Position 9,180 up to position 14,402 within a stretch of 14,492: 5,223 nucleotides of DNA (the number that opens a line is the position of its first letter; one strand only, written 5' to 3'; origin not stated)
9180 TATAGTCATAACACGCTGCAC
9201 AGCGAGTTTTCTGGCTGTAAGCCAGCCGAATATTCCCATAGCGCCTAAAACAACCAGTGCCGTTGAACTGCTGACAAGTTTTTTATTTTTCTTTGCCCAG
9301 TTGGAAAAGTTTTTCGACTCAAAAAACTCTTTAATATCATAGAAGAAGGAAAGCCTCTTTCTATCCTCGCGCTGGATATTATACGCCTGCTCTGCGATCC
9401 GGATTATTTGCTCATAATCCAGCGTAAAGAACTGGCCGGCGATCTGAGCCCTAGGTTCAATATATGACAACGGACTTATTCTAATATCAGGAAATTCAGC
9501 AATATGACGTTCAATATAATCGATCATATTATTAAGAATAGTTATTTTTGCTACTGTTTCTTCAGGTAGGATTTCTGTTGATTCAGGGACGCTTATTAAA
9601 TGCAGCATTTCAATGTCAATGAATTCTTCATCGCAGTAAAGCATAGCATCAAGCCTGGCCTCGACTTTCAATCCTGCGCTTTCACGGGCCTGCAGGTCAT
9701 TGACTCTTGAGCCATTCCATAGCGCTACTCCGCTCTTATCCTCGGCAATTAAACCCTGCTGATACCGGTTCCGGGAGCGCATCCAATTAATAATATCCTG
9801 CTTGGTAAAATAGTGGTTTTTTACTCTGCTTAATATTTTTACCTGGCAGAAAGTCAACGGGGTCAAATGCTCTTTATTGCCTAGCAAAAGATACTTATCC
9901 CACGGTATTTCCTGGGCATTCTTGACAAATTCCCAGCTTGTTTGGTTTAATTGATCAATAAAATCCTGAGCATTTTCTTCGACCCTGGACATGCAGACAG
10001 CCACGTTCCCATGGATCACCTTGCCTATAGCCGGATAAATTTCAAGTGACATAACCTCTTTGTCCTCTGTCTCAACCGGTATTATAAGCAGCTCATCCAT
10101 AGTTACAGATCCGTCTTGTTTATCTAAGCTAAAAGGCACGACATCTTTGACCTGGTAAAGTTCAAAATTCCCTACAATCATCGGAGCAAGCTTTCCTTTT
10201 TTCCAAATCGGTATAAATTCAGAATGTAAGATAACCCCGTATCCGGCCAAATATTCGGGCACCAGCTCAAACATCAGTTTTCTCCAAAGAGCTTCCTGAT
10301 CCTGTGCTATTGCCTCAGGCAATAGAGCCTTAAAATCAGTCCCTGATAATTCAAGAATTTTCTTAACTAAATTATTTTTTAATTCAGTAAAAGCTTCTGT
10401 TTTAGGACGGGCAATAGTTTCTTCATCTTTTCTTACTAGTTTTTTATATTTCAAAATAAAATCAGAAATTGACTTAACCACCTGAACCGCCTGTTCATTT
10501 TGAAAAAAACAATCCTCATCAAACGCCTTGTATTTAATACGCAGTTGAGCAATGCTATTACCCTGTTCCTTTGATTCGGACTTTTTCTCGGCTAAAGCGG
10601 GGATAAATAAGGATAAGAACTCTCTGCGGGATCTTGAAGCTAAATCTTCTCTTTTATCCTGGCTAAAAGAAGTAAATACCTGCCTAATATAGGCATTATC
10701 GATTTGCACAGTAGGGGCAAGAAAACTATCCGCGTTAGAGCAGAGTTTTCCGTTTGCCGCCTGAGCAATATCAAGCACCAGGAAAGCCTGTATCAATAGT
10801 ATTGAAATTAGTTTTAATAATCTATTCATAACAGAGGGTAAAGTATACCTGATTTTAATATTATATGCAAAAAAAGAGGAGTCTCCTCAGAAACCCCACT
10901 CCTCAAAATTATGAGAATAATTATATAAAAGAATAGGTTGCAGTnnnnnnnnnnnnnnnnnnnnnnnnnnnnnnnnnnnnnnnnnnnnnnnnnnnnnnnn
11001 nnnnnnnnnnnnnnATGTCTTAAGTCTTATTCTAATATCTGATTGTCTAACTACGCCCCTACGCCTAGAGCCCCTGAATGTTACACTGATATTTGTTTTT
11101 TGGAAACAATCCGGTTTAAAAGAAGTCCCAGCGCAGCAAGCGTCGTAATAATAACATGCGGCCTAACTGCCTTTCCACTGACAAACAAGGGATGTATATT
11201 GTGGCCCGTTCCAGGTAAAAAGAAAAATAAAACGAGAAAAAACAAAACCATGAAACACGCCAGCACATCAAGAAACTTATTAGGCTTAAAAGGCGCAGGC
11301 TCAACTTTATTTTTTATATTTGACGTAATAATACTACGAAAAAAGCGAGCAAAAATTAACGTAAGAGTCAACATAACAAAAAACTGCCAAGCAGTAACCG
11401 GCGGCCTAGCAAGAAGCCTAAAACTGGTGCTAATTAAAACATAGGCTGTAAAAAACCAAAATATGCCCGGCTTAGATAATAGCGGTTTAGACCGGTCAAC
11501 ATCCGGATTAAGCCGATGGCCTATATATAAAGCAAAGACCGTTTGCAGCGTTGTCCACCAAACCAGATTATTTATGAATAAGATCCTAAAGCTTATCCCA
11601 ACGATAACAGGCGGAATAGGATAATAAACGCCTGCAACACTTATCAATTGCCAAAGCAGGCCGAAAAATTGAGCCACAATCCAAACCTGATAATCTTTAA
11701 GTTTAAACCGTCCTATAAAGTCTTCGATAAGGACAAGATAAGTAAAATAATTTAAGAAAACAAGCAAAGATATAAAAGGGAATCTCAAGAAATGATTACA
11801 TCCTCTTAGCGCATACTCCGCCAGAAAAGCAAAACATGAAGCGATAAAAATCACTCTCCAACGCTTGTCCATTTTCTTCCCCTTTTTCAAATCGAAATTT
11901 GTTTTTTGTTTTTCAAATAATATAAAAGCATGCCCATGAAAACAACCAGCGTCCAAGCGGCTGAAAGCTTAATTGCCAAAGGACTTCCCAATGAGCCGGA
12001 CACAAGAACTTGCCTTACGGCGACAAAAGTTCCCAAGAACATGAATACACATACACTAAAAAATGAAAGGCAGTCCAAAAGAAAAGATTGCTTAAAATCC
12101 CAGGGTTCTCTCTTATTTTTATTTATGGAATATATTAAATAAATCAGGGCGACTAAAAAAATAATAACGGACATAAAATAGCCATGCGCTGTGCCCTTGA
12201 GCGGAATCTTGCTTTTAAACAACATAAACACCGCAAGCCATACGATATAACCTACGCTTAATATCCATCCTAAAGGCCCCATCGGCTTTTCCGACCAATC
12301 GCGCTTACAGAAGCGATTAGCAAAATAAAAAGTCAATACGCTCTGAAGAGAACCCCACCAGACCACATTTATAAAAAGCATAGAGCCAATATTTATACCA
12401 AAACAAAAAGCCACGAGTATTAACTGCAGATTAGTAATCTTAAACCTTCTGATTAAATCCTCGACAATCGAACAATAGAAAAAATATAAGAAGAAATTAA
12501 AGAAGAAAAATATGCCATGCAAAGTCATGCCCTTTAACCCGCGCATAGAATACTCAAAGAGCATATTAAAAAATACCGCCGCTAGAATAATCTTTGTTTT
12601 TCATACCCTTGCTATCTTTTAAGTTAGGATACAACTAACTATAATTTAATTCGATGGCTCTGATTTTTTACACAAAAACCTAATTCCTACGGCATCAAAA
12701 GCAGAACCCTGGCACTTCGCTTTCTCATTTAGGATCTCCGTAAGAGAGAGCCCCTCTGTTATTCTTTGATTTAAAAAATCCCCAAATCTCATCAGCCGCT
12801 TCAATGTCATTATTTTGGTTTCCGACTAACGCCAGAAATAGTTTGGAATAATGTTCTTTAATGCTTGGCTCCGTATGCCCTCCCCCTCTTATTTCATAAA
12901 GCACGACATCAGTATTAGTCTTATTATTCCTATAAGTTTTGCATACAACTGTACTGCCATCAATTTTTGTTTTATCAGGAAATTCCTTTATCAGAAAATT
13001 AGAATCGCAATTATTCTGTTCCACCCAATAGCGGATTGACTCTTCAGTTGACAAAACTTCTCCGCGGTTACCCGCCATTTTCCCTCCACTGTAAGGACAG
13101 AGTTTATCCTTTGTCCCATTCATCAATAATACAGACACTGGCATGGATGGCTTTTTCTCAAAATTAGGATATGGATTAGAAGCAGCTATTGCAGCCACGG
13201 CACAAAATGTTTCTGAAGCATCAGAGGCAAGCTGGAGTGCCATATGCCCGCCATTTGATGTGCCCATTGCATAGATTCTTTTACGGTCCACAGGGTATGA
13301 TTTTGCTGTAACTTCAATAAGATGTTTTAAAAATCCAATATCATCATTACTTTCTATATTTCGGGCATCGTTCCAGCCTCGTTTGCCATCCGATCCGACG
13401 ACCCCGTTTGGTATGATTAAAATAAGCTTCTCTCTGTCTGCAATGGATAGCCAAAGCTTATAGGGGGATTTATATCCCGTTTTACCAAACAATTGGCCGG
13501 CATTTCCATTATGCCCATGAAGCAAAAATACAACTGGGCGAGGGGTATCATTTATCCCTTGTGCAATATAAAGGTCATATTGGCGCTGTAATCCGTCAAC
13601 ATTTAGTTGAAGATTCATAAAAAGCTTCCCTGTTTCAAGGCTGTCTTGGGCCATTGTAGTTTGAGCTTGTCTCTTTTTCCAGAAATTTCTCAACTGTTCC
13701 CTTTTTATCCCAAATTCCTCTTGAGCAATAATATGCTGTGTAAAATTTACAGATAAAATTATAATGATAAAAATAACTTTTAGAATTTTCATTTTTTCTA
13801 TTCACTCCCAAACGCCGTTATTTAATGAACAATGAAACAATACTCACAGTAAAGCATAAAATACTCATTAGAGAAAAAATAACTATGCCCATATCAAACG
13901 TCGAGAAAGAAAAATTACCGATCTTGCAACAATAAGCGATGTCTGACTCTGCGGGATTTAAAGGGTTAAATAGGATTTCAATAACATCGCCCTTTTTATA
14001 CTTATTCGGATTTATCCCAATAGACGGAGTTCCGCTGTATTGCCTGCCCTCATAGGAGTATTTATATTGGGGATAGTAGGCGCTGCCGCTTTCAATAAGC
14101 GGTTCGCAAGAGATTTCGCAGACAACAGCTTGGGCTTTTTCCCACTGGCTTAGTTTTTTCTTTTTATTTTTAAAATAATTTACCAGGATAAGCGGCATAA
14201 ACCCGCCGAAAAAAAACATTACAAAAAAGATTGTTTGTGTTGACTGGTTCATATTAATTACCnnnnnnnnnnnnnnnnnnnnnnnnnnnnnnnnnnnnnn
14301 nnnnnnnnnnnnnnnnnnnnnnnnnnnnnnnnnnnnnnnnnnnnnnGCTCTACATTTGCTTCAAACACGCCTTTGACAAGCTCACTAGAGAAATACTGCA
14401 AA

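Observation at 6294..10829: Membrane-anchored 1511-aa Upf1/DNA2-like SF1 helicase with a large predicted extracytoplasmic N-terminal domain: candidate novel sensor-helicase or defence protein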

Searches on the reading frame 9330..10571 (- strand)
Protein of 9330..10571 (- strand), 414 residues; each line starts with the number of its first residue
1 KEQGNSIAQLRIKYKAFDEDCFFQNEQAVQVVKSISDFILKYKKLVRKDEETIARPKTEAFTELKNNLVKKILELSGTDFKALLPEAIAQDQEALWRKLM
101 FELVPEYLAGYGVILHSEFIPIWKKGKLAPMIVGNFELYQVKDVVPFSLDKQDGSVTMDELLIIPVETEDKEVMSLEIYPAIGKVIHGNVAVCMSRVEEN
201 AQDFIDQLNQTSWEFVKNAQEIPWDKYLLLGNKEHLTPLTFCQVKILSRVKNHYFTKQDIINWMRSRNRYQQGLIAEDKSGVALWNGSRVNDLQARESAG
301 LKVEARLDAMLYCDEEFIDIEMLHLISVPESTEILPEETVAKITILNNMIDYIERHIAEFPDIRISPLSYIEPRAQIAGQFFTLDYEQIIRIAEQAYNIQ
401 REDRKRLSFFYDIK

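Call 65: search_protein_families(library=pfam, alignment_id=A4, max_evalue=5)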
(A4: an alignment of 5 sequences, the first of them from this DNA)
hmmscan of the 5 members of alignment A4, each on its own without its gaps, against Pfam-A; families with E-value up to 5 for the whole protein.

A. member 1, seq(413 aa): 1 family
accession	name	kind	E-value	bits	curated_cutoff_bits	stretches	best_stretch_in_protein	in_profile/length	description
PF12636.12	DUF3781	-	0.099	13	27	0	62-96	10-44/72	Protein of unknown function (DUF3781)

B. families by the number of members that match (of 5 scanned): 1 family
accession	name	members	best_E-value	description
PF12636.12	DUF3781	1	0.099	Protein of unknown function (DUF3781)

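Call 66: search_solved_structures(query=A4, max_evalue=10)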
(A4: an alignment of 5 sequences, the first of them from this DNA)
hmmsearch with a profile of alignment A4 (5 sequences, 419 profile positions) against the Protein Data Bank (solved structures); distinct sequences matched with E-value up to 10: 1.
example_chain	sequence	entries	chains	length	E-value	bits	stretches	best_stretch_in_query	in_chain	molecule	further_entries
5woe_A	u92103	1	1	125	0.6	12.5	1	69-104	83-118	Sorting nexin-25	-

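Call 68: find_homologous_proteins(query=A6, max_evalue=0.01)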
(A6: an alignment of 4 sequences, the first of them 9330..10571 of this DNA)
Query A6 (4 sequences): 7437 candidates shared short words with the query, none scored E <= 0.01.

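Call 75: predict_structure(alignment_id=A6)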
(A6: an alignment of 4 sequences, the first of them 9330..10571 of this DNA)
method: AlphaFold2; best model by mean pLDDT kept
length: 414 residues; sequences in the alignment: 4
mean_pLDDT: 74.2   pTM: 0.72
mean pLDDT of the five models: 74.2, 67.9, 62.5, 62.5, 60.5
residues with pLDDT >= 90: 81; 70-90: 199; 50-70: 72; < 50: 62
segments of 3 or more residues with pLDDT < 50: 1-9, 48-54, 121-133, 178-182, 232-234, 279-291, 330-334, 408-414
pLDDT, mean of each block of 10 residues (from residue 1): 32 88 92 90 66 57 87 79 69 81 88 77 46 69 86 74 84 64 62 78 78 65 70 64 86 84 82 59 39 62 83 90 77 58 88 93 84 88 94 89 58 36
secondary structure, 60 per line:
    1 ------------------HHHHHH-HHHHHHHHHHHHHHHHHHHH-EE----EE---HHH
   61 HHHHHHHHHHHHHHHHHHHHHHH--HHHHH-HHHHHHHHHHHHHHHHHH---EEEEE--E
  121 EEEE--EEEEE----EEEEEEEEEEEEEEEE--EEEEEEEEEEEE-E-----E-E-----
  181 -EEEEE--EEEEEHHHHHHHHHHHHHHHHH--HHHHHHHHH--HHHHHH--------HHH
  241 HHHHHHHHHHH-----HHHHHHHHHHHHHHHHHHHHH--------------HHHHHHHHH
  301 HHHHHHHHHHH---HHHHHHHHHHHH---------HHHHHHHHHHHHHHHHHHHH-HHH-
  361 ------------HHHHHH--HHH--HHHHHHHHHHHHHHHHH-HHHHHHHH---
elements in order: H19-24 H26-45 H58-83 H86-90 H92-109 E113-117 E120-124 E127-131 E136-151 E154-165 E182-186 E189-193 H194-210 H213-221 H224-229 H238-251 H257-277 H292-311 H315-326 H336-355 H373-378 H386-402 H404-411

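Call 80: fold_search(model_id=the predicted structure, library=pdb)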
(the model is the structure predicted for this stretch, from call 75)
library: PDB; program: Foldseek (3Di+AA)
matches with E <= 10: 150; with E <= 0.001: 0
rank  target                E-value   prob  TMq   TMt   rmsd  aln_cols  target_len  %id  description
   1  8odt_A                8.0e-01  0.04  0.08  0.12  25.0       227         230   12  Structure of TolQR complex from E.coli (released 2023-11-01)
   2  8phe_A                1.0e+00  0.05  0.14  0.12  21.8       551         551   11  ACAD9-WT in complex with ECSIT-CTER (released 2024-01-24)
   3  9ddn_B                1.1e+00  0.05  0.08  0.13  24.0       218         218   11  E. coli TolAQR conformation II (released 2025-07-09)
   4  1x86_A                1.3e+00  0.04  0.09  0.10  22.3       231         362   12  Crystal Structure of the DH/PH domains of Leukemia-associated RhoGEF in complex with RhoA (released 2004-09-21)
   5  9hld_A                1.3e+00  0.02  0.11  0.10  27.7       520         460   11  TRPML1 in complex with compound 13 (released 2025-06-04)
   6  9o40_A                1.5e+00  0.03  0.08  0.12  23.8       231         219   13  cryo-EM structure of TolQR conformation1 in SMA nanodiscs (released 2025-12-17)
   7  3o1i_B                1.7e+00  0.02  0.08  0.11  29.8       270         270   12  Crystal Structure of the TorS sensor domain - TorT complex in the absence of ligand (released 2011-12-21)
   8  3plt_C                1.9e+00  0.04  0.09  0.14  21.6       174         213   15  Crystal structure of Lsp1 from Saccharomyces cerevisiae (released 2011-06-22)
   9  9hlc_A                1.9e+00  0.02  0.11  0.10  27.2       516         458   11  TRPML1 in complex with compound 11 (released 2025-06-04)
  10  5tj4_E                2.0e+00  0.03  0.09  0.08  16.9       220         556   10  Gasdermin-B C-terminal domain containing the polymorphism residues Gly299:Pro306 fused to maltose binding protein (released 2017-02-01)
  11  9kpz_B                2.0e+00  0.02  0.08  0.10  21.2       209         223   16  Structure of TolQRA complex at pH 5.4 from E.coli (released 2026-03-04)
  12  9ddm_E                2.1e+00  0.02  0.07  0.11  24.5       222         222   12  E. coli TolAQR conformation I (released 2025-07-09)
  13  9eks_A                2.1e+00  0.02  0.11  0.10  27.1       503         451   10  ML2-SA1 bound TRPML1-V432A/A433G in a partially open state (released 2025-06-18)
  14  3p89_A                2.2e+00  0.06  0.12  0.18  20.6       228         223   10  FXR bound to a quinolinecarboxylic acid (released 2011-08-31)
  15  8r5s_D                2.5e+00  0.03  0.10  0.15  24.7       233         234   12  t113 - De-novo designed soluble homotetramer (released 2024-11-27)
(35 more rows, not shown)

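Call 93: fold_search(model_id=the predicted structure, library=viral)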
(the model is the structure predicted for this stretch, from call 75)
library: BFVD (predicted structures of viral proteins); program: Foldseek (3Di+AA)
matches with E <= 10: 232; with E <= 0.001: 0
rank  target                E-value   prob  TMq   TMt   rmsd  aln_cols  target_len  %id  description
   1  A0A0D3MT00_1          1.4e-01  0.07  0.11  0.05  31.1       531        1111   10  Tail tape measure protein [Lactococcus phage WRP3]
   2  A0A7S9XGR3            4.6e-01  0.04  0.10  0.05  29.6       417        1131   11  Uncharacterized protein [Virus NIOZ-UU157]
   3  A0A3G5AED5            5.3e-01  0.07  0.09  0.09  18.8       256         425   10  Uncharacterized protein [Hyperionvirus sp.]
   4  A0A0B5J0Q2            6.7e-01  0.12  0.11  0.20  20.3       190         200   10  Uncharacterized protein [Pandoravirus inopinatum]
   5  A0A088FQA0            6.7e-01  0.10  0.13  0.19  20.4       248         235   13  (no name in the UniProt tables at hand)
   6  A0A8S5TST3            9.3e-01  0.15  0.10  0.35   9.4        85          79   12  Minor capsid protein [Siphoviridae sp. ct8aS59]
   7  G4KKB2                1.0e+00  0.03  0.12  0.14  19.9       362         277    8  (no name in the UniProt tables at hand)
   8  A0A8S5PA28            1.0e+00  0.02  0.10  0.05  30.2       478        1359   11  Minor tail protein [Siphoviridae sp. ctpoI7]
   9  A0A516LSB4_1          1.1e+00  0.04  0.14  0.07  30.4       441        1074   12  (no name in the UniProt tables at hand)
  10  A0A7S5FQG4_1          1.1e+00  0.05  0.09  0.06  21.9       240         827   15  Tail tape-measure protein [Bacteriophage DSS3_VP1]
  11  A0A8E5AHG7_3          1.2e+00  0.06  0.13  0.06  20.4       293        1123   12  Protein ORF83 [Anguillid herpesvirus 1]
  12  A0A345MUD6            1.2e+00  0.04  0.08  0.07  18.3       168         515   15  (no name in the UniProt tables at hand)
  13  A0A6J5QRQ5            1.3e+00  0.05  0.11  0.07  21.1       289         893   12  Phage tail tape measure protein [uncultured Caudovirales phage]
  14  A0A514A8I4            1.4e+00  0.07  0.12  0.16  18.2       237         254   11  Uncharacterized protein [Pantoea phage Kyle]
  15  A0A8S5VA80            1.4e+00  0.20  0.07  0.36   9.0        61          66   13  RBB1NT domain protein [Siphoviridae sp. ctVOP12]
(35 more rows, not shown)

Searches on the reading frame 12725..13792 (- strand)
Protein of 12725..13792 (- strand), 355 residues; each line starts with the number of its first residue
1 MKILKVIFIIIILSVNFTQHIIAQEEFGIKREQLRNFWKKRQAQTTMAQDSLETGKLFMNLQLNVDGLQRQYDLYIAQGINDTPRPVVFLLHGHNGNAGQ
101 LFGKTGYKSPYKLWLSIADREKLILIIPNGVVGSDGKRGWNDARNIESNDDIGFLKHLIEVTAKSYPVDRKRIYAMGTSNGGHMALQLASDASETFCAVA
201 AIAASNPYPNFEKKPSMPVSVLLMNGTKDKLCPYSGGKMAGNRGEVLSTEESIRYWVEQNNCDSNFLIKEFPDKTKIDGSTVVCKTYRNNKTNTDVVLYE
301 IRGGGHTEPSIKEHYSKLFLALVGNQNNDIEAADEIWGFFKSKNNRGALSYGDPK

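Call 11: search_protein_families(library=pfam, proteins=[window:12725-13792:-], max_evalue=0.01)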
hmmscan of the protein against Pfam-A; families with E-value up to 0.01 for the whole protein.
window:12725-13792:- (355 aa): 9 families
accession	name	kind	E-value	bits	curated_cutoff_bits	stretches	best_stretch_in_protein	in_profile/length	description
PF00326.27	Peptidase_S9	-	1.1e-06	28.7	22.6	1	160-202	53-95/213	Prolyl oligopeptidase family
PF20434.5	BD-FAE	-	1.8e-05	24.8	26.8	1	160-192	78-110/215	BD-FAE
PF00756.26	Esterase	-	8.1e-05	23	22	1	84-207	23-152/251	Putative esterase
PF02230.22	Abhydrolase_2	-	0.00016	22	23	1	148-242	83-180/217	Phospholipase/Carboxylesterase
PF12146.15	Hydrolase_4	-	0.00031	20.6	27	0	133-204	44-109/239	Serine aminopeptidase, S33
PF01738.24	DLH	-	0.0013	18.8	21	1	163-233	88-158/217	Dienelactone hydrolase family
PF10503.15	Esterase_PHB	-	0.0022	17.7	23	1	72-200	3-126/219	Esterase PHB depolymerase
PF07859.19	Abhydrolase_3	-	0.0032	17.7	25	1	155-211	56-112/210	alpha/beta hydrolase fold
PF05448.18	AXE1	-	0.0041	16.4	21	0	157-194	162-199/321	Acetyl xylan esterase (AXE1)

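Call 89: search_protein_families(library=padloc, proteins=[window:12725-13792:-], max_evalue=0.001)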
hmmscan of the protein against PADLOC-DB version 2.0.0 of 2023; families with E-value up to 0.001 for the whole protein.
window:12725-13792:- (355 aa): 0 families

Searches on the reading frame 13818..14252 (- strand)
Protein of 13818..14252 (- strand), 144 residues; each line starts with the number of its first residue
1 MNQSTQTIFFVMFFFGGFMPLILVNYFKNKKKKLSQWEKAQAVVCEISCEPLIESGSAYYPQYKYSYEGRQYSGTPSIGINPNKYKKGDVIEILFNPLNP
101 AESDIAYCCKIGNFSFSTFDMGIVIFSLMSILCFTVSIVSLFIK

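Call 11: search_protein_families(library=pfam, proteins=[window:13818-14252:-], max_evalue=0.01)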
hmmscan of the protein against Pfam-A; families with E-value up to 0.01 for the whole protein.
window:13818-14252:- (144 aa): 1 family
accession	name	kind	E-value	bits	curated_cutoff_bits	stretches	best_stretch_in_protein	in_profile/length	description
PF12158.14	DUF3592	-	3.3e-09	37.7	25.3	1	56-105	21-79/84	Domain of unknown function (DUF3592)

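Call 89: search_protein_families(library=padloc, proteins=[window:13818-14252:-], max_evalue=0.001)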
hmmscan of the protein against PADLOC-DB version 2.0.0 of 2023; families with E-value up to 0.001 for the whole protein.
window:13818-14252:- (144 aa): 0 families
